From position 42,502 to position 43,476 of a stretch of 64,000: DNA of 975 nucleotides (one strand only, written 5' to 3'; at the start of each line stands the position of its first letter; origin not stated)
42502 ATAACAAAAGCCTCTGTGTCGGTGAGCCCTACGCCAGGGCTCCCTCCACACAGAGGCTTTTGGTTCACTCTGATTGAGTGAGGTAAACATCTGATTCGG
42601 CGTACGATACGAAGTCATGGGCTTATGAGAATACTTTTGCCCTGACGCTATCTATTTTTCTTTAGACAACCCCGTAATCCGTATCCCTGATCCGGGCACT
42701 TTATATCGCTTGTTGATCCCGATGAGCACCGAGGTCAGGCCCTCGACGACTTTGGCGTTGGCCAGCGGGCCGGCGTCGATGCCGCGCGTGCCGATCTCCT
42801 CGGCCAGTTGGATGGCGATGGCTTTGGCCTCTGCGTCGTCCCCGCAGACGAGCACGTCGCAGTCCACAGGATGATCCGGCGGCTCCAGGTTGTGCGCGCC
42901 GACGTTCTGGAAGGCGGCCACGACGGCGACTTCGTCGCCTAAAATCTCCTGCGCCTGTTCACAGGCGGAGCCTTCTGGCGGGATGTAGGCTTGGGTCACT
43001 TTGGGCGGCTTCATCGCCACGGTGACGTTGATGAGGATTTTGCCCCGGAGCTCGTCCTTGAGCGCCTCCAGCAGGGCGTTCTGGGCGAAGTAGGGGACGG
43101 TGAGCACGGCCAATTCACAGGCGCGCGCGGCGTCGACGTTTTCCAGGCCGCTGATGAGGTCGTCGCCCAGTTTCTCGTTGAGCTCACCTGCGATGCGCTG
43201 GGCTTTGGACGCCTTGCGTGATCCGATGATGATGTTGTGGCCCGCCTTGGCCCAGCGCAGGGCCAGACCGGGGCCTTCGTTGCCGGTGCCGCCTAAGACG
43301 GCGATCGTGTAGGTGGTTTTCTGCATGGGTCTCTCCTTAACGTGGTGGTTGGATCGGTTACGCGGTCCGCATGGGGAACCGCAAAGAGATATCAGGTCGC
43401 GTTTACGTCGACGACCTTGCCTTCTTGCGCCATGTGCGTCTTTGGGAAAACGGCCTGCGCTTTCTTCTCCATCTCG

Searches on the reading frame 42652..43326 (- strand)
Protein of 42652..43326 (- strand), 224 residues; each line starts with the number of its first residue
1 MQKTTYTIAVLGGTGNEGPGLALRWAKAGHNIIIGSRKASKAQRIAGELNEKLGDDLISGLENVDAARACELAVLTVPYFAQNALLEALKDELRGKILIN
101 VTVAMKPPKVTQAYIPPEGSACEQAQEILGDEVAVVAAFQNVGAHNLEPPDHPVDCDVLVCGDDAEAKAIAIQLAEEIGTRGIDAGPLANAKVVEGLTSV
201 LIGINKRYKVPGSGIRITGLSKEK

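Call 27: search_protein_families(library=pfam, proteins=[window:42652-43326:-], max_evalue=0.0001)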
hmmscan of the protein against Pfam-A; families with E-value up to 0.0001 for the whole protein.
window:42652-43326:- (224 aa): 1 family
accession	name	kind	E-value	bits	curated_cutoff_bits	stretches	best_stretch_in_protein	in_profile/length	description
PF03807.23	F420_oxidored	-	4.5e-16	59.7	21.6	1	7-103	1-93/94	NADP oxidoreductase coenzyme F420-dependent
